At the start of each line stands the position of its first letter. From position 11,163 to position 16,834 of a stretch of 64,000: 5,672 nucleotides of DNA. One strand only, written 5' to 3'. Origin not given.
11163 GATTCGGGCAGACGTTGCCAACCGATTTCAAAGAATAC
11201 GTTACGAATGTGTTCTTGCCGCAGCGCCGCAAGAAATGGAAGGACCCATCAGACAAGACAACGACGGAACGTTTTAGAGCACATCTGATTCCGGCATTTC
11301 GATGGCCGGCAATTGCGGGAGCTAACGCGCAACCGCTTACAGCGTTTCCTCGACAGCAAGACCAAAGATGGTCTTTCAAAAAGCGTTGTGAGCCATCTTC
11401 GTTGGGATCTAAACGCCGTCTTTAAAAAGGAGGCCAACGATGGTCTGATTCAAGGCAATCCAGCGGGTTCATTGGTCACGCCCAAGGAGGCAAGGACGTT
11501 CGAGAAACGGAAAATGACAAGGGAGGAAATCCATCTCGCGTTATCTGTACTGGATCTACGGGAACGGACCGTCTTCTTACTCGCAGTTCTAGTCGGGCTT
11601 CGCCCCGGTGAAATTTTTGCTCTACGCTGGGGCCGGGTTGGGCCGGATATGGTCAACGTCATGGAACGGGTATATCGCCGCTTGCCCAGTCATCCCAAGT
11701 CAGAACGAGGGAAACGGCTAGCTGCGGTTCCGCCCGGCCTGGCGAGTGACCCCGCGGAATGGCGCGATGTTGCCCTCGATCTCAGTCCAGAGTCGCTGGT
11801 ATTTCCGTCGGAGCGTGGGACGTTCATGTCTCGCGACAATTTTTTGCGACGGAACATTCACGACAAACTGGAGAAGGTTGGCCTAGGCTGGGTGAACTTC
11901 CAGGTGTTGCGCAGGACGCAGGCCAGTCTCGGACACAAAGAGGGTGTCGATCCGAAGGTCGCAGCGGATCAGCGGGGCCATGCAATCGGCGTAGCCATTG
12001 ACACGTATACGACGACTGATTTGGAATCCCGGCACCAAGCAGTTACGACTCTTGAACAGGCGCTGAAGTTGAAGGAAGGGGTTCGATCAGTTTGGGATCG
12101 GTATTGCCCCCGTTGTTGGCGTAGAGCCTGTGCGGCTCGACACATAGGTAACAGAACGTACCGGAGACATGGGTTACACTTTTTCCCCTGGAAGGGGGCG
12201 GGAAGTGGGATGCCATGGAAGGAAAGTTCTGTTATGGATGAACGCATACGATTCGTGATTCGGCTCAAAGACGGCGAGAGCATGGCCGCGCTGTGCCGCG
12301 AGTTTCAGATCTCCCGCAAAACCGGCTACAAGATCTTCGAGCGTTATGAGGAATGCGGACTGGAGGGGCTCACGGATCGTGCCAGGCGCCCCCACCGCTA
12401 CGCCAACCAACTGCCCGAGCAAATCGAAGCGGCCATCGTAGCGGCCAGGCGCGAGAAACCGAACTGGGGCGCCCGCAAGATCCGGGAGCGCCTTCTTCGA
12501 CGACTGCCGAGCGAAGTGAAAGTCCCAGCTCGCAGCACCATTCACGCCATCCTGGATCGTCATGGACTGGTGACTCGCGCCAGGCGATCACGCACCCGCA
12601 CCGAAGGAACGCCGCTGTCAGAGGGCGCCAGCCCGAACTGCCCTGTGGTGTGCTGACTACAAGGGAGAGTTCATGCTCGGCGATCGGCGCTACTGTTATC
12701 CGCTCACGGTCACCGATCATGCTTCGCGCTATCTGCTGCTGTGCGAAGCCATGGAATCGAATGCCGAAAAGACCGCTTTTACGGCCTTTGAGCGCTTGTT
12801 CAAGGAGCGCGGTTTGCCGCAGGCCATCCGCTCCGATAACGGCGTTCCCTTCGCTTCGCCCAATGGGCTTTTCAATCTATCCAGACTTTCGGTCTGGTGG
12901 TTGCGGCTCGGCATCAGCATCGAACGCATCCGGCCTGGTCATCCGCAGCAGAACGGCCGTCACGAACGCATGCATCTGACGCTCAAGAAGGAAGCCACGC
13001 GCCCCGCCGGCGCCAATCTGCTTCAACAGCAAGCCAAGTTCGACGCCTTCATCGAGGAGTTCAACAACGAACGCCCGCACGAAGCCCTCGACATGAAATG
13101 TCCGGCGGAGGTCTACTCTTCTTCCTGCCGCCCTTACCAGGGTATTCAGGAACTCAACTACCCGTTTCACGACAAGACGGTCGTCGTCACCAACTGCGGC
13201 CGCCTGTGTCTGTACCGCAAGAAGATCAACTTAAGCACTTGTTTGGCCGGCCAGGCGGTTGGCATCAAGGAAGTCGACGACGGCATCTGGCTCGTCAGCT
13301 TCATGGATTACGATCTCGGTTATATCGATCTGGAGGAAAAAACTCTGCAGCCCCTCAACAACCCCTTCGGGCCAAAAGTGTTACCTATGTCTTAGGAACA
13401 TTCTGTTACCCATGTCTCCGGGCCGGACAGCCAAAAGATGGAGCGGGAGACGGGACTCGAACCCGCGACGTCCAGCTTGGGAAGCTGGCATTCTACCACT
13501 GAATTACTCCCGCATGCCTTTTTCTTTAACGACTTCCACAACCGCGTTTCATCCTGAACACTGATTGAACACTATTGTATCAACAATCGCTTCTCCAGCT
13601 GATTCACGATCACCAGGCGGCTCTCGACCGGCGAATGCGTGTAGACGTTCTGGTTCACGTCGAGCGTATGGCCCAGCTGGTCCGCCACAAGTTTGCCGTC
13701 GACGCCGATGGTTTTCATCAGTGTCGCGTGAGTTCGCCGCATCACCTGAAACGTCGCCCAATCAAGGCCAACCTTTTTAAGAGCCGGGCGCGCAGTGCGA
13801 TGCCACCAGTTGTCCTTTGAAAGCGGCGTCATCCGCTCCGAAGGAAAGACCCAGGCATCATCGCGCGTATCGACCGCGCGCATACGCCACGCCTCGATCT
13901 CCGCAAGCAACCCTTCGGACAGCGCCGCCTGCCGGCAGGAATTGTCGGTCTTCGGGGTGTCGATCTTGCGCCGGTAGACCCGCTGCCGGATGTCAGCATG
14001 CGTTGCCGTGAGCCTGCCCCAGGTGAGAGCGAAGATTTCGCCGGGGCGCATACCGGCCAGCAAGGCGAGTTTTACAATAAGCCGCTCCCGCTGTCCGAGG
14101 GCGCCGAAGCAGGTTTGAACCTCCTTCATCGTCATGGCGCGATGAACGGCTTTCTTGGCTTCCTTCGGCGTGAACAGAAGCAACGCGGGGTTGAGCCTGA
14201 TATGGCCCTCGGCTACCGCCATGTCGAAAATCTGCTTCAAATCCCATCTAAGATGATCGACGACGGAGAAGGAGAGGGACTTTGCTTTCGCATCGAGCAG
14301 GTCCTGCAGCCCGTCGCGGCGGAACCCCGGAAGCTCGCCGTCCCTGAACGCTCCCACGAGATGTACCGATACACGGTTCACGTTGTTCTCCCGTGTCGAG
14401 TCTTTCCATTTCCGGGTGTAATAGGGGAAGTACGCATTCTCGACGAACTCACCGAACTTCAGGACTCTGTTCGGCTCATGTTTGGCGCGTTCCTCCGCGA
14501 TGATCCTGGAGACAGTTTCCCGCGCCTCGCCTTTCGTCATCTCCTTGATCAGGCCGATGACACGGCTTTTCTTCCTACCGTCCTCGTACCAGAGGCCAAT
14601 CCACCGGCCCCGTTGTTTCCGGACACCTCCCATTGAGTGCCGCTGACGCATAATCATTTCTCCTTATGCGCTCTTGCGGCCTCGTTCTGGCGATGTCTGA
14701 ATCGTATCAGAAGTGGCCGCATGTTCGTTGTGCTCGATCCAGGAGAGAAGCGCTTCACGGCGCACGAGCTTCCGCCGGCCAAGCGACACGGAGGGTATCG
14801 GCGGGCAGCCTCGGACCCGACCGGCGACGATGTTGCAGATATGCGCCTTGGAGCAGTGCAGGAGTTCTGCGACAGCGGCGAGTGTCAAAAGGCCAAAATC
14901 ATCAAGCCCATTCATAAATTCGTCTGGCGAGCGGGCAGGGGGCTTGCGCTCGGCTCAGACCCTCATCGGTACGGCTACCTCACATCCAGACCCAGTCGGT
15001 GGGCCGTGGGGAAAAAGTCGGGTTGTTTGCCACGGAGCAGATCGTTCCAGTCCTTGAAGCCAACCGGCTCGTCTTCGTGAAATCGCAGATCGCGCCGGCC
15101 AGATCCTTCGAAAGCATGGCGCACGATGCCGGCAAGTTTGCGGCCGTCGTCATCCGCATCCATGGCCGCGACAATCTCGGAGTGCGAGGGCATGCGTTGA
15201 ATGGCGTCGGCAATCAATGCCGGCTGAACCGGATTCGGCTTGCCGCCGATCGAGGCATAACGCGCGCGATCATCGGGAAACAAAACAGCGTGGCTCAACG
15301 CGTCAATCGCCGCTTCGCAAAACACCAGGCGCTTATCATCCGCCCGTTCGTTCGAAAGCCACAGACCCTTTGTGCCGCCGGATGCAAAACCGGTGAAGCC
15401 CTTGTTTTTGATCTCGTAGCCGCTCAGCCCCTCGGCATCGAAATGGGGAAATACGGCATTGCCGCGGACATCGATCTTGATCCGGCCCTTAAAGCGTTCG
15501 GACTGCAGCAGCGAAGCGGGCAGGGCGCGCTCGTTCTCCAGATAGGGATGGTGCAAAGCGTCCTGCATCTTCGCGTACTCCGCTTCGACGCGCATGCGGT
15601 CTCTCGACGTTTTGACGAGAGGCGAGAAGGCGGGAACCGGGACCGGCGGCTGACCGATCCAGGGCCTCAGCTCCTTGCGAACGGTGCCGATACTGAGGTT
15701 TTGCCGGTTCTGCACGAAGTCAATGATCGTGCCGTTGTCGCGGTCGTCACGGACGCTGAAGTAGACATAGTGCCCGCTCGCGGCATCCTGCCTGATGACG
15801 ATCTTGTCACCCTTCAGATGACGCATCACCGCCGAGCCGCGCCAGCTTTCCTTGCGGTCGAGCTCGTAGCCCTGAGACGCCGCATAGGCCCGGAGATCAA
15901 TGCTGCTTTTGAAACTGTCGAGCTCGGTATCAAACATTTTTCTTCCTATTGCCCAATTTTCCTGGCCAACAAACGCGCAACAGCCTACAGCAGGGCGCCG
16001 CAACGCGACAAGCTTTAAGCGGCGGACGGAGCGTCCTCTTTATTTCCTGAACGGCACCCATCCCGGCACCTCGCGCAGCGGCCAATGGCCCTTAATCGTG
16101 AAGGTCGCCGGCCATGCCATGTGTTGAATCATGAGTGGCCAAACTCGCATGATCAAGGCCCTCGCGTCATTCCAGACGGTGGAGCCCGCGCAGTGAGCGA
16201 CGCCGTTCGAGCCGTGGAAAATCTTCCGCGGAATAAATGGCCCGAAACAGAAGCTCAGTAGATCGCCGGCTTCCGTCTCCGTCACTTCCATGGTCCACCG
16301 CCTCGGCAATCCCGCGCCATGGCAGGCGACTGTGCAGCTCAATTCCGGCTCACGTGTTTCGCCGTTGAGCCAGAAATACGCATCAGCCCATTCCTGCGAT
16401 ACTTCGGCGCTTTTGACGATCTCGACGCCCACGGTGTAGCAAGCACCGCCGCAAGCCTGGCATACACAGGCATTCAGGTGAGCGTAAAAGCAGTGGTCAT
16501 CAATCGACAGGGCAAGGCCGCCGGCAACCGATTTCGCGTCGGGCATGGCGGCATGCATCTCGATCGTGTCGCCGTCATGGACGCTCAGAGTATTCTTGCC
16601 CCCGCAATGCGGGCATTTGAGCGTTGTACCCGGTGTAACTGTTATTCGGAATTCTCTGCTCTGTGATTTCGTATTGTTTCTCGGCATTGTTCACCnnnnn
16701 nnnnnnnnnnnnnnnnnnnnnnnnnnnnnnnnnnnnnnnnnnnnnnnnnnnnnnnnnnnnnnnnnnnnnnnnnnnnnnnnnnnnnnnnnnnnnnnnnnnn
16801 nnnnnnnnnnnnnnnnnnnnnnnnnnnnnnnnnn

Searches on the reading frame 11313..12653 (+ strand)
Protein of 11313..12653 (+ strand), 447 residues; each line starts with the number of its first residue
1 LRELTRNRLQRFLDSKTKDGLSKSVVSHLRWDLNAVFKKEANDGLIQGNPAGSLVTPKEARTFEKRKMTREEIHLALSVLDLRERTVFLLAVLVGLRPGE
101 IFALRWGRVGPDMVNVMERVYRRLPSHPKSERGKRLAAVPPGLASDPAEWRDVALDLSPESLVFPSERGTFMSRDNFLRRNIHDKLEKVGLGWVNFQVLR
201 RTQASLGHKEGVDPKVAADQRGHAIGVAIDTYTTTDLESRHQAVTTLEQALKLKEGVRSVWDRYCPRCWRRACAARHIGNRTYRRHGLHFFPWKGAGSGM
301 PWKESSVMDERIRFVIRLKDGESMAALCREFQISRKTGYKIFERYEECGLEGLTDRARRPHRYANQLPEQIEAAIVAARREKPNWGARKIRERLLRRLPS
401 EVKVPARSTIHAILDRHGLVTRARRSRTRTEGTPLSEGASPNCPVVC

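Call 10: search_protein_families(library=pfam, proteins=[window:11313-12653:+], max_evalue=0.01)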
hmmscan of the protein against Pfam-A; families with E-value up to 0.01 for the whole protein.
window:11313-12653:+ (447 aa): 9 families
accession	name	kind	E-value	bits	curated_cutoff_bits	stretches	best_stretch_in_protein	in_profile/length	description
PF13565.12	HTH_32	-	2.4e-16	60.5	33.7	1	337-414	1-73/73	Homeodomain-like domain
PF13518.12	HTH_28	-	2.8e-11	43.7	25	1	310-361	1-52/52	Helix-turn-helix domain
PF13551.12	HTH_29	-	2.8e-09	37.4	28.1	1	311-373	1-64/64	Winged helix-turn helix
PF13384.12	HTH_23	-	4.9e-08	33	24.6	1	309-353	5-49/50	Homeodomain-like domain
PF00589.27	Phage_integrase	-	8.7e-08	32.6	27.1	1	79-234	19-167/172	Phage integrase family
PF13011.12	LZ_Tnp_IS481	-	4.3e-07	30.6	22.2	1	331-373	35-78/85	leucine-zipper of insertion element IS481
PF02796.21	HTH_7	-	0.00063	20.3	23.8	1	315-343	15-43/45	Helix-turn-helix domain of resolvase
PF13276.12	HTH_21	-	0.0022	18.6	28.1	1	370-426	5-59/60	HTH-like domain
PF00292.24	PAX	-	0.0053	17.1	22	0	315-414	27-124/125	'Paired box' domain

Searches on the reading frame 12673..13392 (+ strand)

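Call 10: search_protein_families(library=pfam, proteins=[window:12673-13392:+], max_evalue=0.01)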
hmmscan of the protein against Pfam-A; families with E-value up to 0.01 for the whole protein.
window:12673-13392:+ (240 aa): 2 families
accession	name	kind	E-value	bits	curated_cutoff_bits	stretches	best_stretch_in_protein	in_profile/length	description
PF13683.12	rve_3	-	9e-17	61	26.5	1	80-144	2-67/67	Integrase core domain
PF00665.32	rve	-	5.5e-10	39.9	32.6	1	5-91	21-102/102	Integrase core domain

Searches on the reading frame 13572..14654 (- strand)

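Call 10: search_protein_families(library=pfam, proteins=[window:13572-14654:-], max_evalue=0.01)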
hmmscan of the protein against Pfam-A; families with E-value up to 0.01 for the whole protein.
window:13572-14654:- (360 aa): 1 family
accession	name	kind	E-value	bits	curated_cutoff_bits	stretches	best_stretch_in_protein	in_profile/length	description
PF00589.27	Phage_integrase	-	2.3e-17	63.7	27.1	1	178-341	7-168/172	Phage integrase family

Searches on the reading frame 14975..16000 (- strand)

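Call 10: search_protein_families(library=pfam, proteins=[window:14975-16000:-], max_evalue=0.01)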
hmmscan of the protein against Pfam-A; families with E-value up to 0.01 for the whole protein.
window:14975-16000:- (341 aa): 2 families
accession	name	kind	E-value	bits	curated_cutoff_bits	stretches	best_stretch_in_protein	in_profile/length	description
PF13154.11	DUF3991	-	1.7e-12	48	24.5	1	152-219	1-71/74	Protein of unknown function (DUF3991)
PF13155.12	Toprim_2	-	3.3e-09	37.4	22.1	1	227-322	2-88/88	Toprim-like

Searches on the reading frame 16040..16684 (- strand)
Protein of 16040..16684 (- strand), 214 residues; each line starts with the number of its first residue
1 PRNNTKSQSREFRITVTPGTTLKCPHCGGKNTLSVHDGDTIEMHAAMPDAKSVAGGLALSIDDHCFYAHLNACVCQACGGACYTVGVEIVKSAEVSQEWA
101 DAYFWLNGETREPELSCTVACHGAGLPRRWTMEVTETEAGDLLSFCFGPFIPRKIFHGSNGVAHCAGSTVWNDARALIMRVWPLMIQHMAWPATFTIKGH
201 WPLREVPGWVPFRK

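Call 10: search_protein_families(library=pfam, proteins=[window:16040-16684:-], max_evalue=0.01)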
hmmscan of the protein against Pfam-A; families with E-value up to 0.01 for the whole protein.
window:16040-16684:- (214 aa): 1 family
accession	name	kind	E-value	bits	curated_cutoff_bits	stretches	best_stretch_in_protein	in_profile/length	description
PF23454.1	Zn_ribbon_Brz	-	0.0013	19.7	27.9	1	19-43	3-27/58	Transcriptional regulator Brz zinc beta ribbon domain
